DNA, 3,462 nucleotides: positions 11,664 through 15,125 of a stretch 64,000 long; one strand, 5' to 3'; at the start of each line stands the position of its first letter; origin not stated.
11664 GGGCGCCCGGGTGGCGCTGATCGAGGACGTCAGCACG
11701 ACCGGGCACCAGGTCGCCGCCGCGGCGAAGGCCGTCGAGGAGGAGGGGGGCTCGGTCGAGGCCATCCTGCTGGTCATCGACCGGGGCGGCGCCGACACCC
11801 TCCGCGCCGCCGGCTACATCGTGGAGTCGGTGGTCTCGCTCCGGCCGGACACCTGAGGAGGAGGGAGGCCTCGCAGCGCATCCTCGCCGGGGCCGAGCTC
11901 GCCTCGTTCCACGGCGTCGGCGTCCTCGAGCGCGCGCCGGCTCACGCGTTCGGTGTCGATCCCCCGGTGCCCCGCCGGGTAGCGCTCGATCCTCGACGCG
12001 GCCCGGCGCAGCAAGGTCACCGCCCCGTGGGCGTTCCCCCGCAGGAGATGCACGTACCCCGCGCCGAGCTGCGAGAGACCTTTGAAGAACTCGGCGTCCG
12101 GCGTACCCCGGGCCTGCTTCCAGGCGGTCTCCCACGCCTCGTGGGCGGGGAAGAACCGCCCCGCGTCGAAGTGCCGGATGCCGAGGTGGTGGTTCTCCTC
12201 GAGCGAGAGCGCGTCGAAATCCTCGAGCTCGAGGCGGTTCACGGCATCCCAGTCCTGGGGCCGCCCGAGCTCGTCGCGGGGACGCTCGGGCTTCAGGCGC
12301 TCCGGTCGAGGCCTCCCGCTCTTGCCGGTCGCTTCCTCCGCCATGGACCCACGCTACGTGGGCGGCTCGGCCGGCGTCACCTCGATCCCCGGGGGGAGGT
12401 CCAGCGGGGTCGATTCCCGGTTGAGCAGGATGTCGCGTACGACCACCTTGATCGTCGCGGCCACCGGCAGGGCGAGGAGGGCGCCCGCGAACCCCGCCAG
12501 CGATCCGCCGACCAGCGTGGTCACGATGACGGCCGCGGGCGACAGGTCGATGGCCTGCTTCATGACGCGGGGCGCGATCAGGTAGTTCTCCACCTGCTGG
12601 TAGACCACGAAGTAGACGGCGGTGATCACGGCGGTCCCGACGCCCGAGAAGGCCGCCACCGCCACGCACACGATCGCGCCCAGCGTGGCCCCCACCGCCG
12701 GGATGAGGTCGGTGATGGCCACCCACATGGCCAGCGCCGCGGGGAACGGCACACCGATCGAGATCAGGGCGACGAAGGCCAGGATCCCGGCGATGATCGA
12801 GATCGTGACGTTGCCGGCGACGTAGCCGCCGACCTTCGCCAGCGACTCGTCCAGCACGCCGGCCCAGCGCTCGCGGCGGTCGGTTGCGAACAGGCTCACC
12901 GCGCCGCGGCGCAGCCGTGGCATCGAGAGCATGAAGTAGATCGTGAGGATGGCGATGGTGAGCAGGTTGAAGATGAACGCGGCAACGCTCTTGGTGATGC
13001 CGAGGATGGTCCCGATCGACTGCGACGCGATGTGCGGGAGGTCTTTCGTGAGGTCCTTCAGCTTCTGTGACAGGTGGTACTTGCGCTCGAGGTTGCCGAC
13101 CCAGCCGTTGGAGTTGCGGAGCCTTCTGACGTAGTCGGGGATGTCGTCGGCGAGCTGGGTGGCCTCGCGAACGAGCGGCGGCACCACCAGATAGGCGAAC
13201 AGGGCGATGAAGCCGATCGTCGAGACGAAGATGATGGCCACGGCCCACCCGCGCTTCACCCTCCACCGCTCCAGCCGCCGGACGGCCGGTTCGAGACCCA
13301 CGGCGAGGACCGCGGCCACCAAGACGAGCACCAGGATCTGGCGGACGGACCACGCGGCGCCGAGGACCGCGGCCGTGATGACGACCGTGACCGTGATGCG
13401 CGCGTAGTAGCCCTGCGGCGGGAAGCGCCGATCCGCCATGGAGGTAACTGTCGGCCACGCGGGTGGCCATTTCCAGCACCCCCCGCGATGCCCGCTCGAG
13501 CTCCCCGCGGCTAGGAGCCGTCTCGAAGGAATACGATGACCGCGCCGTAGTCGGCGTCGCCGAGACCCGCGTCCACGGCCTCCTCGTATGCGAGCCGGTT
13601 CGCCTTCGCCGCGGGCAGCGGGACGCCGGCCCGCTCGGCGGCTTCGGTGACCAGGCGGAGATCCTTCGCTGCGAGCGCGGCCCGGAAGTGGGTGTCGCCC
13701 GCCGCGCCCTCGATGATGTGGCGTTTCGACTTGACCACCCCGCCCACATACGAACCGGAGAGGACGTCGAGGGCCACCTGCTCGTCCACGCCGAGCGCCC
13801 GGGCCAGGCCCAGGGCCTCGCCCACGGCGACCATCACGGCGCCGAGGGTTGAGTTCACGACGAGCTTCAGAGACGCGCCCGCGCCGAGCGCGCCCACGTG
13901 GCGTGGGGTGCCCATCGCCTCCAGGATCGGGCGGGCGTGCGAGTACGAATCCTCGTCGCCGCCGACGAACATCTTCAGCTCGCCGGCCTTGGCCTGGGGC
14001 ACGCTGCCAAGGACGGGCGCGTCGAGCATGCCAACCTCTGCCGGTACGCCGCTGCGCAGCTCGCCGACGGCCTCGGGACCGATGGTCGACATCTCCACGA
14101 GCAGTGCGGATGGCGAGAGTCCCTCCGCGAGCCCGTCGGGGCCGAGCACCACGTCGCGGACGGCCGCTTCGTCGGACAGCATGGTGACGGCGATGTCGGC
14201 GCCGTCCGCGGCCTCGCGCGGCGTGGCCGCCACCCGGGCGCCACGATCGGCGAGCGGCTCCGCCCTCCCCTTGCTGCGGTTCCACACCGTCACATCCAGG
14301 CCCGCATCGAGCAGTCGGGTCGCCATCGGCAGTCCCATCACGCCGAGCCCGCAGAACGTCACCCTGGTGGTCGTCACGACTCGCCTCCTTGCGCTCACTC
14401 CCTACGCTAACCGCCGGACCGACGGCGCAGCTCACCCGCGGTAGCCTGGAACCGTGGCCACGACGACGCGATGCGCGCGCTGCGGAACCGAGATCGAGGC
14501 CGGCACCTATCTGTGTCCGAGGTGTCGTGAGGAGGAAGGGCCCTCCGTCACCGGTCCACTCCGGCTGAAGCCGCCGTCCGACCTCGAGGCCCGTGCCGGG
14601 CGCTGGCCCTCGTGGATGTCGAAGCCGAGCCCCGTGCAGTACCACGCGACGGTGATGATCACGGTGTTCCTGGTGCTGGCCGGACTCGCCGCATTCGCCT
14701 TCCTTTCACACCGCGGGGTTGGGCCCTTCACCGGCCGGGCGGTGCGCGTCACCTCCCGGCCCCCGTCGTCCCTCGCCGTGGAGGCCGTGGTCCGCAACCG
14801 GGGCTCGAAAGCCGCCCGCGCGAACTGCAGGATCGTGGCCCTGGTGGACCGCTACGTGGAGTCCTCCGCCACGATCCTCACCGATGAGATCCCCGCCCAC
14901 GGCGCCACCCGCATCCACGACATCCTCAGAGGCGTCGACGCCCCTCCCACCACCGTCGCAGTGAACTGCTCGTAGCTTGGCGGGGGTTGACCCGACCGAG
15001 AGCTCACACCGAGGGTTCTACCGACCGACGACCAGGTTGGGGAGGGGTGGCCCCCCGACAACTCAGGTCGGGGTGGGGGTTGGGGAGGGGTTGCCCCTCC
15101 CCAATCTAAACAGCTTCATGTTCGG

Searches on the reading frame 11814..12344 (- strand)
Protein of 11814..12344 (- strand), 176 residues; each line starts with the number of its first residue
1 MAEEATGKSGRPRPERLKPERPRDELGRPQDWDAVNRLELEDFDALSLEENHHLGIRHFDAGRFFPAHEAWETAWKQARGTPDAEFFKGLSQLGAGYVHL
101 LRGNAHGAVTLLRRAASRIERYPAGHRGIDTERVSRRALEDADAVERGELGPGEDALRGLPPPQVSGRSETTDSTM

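Call 58: search_protein_families(library=pfam, proteins=[window:11814-12344:-], max_evalue=0.00001)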
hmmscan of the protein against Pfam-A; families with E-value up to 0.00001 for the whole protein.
window:11814-12344:- (176 aa): 1 family
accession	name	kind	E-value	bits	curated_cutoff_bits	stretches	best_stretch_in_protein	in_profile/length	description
PF03745.19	DUF309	-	5.4e-18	64.9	27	1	55-111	4-59/59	Domain of unknown function (DUF309)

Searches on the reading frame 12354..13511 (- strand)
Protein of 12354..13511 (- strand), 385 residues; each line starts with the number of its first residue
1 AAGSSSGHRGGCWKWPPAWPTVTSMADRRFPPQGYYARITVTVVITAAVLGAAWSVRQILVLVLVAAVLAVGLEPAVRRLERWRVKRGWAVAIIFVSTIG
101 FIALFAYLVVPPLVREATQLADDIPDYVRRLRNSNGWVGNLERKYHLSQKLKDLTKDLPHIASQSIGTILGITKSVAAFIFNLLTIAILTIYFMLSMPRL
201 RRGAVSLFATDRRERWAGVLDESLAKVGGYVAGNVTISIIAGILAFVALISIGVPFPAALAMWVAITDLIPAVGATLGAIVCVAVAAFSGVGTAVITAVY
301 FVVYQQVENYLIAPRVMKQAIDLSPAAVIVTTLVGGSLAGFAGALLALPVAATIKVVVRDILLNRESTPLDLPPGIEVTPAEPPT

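Call 58: search_protein_families(library=pfam, proteins=[window:12354-13511:-], max_evalue=0.00001)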
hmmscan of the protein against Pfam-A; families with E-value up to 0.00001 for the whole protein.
window:12354-13511:- (385 aa): 1 family
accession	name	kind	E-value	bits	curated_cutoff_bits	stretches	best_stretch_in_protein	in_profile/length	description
PF01594.21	AI-2E_transport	-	4.4e-68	230.3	34.3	1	44-360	6-325/327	AI-2E family transporter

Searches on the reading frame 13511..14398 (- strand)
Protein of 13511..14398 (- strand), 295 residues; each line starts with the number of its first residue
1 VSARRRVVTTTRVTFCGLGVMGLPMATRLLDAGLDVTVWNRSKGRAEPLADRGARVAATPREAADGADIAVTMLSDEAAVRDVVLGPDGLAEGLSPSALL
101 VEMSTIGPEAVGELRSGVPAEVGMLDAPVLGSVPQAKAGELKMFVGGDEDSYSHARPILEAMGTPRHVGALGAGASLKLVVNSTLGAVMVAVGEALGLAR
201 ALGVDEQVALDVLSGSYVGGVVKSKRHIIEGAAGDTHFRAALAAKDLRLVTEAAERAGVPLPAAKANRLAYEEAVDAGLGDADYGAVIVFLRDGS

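Call 58: search_protein_families(library=pfam, proteins=[window:13511-14398:-], max_evalue=0.00001)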
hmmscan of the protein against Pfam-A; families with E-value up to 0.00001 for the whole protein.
window:13511-14398:- (295 aa): 2 families
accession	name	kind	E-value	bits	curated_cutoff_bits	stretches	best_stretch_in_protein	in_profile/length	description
PF03446.21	NAD_binding_2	-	1.4e-42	145.9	21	1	13-164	2-154/161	NAD binding domain of 6-phosphogluconate dehydrogenase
PF14833.11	NAD_binding_11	-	7.3e-21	75.1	30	1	172-289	1-120/122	NAD-binding of NADP-dependent 3-hydroxyisobutyrate dehydrogenase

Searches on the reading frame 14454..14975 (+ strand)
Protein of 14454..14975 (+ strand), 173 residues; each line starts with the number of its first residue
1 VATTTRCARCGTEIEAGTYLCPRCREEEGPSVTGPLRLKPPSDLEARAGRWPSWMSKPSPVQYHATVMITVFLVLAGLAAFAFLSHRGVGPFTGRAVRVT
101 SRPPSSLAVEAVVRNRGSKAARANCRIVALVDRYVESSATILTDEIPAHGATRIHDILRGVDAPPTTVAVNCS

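Call 39: search_protein_families(library=pfam, proteins=[window:14454-14975:+])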
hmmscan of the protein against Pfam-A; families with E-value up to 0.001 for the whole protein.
window:14454-14975:+ (173 aa): 0 families

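Call 40: find_homologous_proteins(query=window:14454-14975:+, max_evalue=0.00001)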
Query window:14454-14975:+ (173 aa): 67 proteins with E <= 0.00001 among 671 candidates.
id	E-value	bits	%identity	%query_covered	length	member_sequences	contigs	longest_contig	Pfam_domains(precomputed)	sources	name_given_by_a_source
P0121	9.5e-110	382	100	100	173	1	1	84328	-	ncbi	ncbi:MAG: hypothetical protein ABR600_13760 [Actinomycetota bacterium]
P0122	2.9e-88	312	80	100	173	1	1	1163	-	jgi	jgi:hypothetical protein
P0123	6.8e-87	308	78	100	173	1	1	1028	-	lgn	-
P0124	1.6e-73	264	72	100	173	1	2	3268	PF14155.12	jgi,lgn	jgi:hypothetical protein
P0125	1.9e-70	254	69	100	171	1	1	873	-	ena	-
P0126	9.5e-70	252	66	100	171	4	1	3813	PF14155.12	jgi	jgi:hypothetical protein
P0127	1.9e-68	247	65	100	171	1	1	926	-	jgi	jgi:hypothetical protein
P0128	2.3e-68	247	66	100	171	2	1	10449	-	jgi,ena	jgi:hypothetical protein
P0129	7.8e-68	245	66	100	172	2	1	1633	-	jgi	jgi:hypothetical protein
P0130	7.9e-68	245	67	100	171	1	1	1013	-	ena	-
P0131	4.9e-66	240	67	100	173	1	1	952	-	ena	-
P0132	6.1e-66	239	65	100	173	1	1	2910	-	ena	-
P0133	1.6e-65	238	63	100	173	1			-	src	-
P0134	4.0e-65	237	64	100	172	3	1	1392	-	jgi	-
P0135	2.5e-64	234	62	100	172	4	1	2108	-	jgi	-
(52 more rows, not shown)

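Call 41: find_encoding_contigs(protein=P0122, flank=5000, max_places=2)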
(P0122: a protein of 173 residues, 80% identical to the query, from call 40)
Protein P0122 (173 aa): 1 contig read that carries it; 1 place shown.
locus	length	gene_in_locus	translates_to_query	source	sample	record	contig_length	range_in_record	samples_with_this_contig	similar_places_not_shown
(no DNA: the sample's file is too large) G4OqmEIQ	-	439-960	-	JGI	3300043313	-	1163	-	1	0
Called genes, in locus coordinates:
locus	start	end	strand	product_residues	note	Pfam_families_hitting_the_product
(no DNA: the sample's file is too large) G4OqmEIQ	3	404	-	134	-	?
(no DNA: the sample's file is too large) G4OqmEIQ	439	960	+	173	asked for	-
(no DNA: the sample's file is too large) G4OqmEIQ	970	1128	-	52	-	-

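Call 42: find_encoding_contigs(protein=P0124, flank=5000, max_places=2)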
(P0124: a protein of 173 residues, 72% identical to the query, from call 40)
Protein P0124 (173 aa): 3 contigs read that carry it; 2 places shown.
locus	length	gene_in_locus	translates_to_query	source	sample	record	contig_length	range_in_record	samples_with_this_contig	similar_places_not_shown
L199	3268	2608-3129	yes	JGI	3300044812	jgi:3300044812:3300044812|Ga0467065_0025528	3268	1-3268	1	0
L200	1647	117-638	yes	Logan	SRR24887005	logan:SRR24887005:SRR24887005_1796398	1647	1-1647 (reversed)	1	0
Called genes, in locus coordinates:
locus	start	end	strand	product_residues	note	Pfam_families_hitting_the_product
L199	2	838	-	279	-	?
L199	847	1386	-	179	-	PF03745:DUF309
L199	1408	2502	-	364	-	PF01594:AI-2E_transport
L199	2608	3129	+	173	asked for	PF14155:DUF4307 (weak)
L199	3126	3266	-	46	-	?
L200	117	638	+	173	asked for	PF14155:DUF4307 (weak)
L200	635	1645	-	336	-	?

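Call 43: find_encoding_contigs(protein=P0128, flank=6000, max_places=2)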
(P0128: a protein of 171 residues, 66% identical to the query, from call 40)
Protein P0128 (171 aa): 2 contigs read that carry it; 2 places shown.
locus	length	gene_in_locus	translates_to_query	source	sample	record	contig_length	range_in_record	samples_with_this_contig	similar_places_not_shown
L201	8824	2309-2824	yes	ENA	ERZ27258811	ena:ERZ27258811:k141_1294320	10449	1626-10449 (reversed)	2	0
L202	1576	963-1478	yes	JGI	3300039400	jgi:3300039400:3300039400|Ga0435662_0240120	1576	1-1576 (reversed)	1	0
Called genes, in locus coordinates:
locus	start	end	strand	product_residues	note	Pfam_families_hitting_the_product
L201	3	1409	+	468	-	?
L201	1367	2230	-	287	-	PF02558:ApbA (weak), PF03446:NAD_binding_2, PF03807:F420_oxidored, PF14833:NAD_binding_11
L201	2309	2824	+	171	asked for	-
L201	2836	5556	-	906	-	PF01590:GAF (weak), PF13185:GAF_2, PF00990:GGDEF, PF01590:GAF, PF13185:GAF_2, PF13492:GAF_3, PF01966:HD, PF13487:HD_5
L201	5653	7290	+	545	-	-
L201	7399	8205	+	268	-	PF09754:PAC2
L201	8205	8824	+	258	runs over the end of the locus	PF01988:VIT1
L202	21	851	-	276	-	PF03446:NAD_binding_2, PF14833:NAD_binding_11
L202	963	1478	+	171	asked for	-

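Call 44: find_encoding_contigs(protein=P0126, flank=5000, max_places=2)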
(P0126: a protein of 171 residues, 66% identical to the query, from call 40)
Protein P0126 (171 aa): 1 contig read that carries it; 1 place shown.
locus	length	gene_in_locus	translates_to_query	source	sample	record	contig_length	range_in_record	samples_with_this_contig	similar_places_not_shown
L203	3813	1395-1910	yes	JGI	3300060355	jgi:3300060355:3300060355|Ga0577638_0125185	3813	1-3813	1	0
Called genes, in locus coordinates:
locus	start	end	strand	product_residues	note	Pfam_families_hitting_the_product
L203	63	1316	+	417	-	PF09261:Alpha-mann_mid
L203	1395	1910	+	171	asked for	PF14155:DUF4307 (weak)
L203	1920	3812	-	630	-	PF00990:GGDEF, PF01590:GAF, PF13185:GAF_2, PF13492:GAF_3, PF13487:HD_5, PF01966:HD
